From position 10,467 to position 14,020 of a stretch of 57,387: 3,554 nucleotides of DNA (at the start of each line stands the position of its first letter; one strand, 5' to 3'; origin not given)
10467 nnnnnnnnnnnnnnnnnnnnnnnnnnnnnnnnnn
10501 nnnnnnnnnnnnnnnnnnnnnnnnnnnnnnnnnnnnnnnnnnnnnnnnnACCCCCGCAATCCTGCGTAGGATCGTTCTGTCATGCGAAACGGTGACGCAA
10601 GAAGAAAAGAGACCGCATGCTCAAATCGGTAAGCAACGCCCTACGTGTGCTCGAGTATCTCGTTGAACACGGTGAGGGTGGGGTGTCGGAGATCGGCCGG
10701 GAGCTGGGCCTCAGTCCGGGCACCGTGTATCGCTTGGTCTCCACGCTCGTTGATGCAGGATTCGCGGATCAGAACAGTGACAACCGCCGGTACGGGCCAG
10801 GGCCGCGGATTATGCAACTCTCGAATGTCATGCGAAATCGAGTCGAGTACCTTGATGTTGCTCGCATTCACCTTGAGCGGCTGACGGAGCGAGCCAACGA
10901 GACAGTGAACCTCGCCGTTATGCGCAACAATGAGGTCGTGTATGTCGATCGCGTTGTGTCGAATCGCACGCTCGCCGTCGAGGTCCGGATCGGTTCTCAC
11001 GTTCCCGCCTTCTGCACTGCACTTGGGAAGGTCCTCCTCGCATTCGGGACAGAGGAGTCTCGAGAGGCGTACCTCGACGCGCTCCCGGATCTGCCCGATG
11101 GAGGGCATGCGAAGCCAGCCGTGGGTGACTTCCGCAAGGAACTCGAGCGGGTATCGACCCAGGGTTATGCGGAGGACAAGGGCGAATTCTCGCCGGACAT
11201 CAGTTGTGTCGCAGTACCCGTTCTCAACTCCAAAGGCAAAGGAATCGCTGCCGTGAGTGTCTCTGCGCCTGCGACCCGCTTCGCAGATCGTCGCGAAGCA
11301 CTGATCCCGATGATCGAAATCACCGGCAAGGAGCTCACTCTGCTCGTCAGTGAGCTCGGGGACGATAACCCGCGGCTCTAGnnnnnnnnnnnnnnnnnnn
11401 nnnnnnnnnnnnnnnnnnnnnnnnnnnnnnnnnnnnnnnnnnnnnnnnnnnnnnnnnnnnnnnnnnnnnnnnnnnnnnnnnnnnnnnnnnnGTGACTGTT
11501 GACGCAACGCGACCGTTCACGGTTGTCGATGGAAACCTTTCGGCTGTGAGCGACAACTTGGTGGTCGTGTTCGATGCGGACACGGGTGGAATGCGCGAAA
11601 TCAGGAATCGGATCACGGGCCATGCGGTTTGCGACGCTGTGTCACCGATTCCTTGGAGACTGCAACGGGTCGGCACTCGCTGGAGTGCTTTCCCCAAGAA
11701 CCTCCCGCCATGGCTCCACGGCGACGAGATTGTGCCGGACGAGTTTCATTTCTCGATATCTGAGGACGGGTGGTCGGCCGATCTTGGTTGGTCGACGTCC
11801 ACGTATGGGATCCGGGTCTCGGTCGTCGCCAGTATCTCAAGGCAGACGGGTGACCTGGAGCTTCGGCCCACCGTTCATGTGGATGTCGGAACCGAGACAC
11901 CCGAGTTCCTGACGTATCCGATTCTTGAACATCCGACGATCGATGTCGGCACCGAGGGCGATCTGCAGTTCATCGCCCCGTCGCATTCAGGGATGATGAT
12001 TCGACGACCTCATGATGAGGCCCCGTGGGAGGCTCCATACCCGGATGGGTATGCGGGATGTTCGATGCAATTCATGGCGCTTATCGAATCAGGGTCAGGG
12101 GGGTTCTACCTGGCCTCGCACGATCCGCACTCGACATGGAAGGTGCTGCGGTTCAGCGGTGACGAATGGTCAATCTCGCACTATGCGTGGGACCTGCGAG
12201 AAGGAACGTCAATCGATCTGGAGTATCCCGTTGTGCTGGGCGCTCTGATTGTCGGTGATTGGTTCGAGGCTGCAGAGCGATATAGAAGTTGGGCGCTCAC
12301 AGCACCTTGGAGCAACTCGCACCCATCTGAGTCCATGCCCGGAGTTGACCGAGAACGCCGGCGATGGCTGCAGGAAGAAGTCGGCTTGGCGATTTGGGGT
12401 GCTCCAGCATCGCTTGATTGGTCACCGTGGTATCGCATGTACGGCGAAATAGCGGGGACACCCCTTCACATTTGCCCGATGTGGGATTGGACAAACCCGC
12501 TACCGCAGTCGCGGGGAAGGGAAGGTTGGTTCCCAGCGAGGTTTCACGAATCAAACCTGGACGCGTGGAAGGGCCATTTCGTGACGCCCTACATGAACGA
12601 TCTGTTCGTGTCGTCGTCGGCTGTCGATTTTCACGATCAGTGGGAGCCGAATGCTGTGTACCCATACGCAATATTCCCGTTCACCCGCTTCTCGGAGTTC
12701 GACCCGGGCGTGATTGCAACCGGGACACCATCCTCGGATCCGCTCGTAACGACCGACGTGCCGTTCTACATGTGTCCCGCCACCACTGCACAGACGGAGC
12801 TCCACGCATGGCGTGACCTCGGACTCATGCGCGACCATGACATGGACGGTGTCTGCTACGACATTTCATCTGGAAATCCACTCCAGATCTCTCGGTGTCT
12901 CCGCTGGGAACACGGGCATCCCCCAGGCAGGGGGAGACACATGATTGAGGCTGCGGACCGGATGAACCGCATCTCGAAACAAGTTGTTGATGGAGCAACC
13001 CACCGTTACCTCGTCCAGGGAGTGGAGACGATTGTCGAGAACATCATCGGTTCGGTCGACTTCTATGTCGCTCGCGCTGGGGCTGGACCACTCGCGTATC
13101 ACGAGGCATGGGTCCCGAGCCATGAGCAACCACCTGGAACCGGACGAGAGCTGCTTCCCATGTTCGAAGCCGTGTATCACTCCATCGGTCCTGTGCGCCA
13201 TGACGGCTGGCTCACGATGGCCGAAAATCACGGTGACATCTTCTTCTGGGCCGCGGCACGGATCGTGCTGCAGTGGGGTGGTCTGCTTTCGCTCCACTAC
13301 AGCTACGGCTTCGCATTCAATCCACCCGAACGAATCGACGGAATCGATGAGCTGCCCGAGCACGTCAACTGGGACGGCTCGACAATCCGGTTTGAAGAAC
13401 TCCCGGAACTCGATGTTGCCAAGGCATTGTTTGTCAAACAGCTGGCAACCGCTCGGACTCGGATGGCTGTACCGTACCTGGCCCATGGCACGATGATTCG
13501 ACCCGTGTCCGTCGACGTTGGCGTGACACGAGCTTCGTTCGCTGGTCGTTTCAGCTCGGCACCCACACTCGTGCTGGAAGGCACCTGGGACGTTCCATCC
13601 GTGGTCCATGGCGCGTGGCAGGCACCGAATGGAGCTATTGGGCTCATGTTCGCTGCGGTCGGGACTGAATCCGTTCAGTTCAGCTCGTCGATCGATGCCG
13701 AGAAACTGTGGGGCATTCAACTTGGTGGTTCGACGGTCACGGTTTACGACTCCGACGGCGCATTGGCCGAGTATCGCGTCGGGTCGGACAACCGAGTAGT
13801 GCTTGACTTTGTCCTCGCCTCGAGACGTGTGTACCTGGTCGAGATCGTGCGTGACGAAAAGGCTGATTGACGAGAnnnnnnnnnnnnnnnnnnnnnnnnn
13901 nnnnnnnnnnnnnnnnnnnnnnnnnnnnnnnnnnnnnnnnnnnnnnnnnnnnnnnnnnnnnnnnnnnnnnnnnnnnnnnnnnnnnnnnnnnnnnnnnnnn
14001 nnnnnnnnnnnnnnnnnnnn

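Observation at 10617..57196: ~47-kb IclR-headed cytoplasmic glycan catabolism island combining 4 unknown paralogs, 3 GH172, 3 enolase-superfamily dehydratases and an Opp-type importer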

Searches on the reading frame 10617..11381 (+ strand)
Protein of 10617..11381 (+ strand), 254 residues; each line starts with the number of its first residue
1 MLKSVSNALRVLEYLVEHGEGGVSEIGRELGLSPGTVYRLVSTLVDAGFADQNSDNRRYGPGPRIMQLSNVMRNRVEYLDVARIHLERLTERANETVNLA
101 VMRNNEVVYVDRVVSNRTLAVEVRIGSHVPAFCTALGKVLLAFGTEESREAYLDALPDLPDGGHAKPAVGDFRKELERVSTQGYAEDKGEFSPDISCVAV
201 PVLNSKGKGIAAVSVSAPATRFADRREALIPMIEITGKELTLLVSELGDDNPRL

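Call 4: search_protein_families(library=pfam, proteins=[window:10617-11381:+])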
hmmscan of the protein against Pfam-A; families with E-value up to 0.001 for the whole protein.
window:10617-11381:+ (254 aa): 9 families
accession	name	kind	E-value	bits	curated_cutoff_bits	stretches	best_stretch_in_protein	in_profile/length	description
PF01614.24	IclR_C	-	2.4e-36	125.3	24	1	77-232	8-164/174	Bacterial transcriptional regulator IclR C-terminal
PF09339.16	HTH_IclR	-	2.4e-13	50.1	22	1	4-53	1-51/52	IclR helix-turn-helix domain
PF01978.25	TrmB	-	1.4e-06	28.5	25.6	1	10-56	12-58/68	Sugar-specific transcriptional regulator TrmB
PF13412.12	HTH_24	-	4.9e-05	23.3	21.9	1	9-49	6-46/48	Winged helix-turn-helix DNA-binding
PF13518.12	HTH_28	-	5.2e-05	23.7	25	1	9-50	3-42/52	Helix-turn-helix domain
PF12802.13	MarR_2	-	6.1e-05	23.5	27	1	8-53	7-53/61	MarR family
PF01047.28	MarR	-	0.00019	21.7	24.6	1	8-49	5-46/59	MarR family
PF01022.26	HTH_5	-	0.00048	20.4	22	1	8-50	4-45/47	Bacterial regulatory protein, arsR family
PF12840.13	HTH_20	-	0.00066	20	27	0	8-51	6-49/51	Helix-turn-helix domain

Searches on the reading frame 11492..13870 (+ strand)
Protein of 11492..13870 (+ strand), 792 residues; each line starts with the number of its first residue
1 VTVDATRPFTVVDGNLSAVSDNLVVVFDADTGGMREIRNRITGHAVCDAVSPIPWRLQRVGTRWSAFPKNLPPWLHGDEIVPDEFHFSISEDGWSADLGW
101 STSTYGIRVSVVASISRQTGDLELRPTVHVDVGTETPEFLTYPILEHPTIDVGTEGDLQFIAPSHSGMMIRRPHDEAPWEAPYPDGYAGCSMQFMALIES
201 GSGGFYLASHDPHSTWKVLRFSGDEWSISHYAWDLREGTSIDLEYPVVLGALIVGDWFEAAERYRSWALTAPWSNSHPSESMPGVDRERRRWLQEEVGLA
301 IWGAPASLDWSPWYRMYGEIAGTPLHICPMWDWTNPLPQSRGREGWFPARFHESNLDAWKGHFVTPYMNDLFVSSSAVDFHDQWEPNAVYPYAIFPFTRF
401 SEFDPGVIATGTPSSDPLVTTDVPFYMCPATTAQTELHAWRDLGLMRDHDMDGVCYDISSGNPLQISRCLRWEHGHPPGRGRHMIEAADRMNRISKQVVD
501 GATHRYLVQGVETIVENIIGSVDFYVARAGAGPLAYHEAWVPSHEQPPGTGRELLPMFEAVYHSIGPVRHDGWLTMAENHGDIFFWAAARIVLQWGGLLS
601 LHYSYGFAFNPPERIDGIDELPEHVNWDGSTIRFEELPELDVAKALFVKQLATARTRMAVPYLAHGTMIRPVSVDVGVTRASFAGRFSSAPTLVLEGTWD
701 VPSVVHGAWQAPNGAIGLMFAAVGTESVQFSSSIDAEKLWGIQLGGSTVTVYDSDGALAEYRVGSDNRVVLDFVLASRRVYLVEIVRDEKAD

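Call 4: search_protein_families(library=pfam, proteins=[window:11492-13870:+])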
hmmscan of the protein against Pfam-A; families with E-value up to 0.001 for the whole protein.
window:11492-13870:+ (792 aa): 1 family
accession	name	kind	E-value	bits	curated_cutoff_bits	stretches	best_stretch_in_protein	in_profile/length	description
PF19773.5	DUF6259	-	1.1e-10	41.5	28.7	1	243-564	3-291/300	Domain of unknown function (DUF6259)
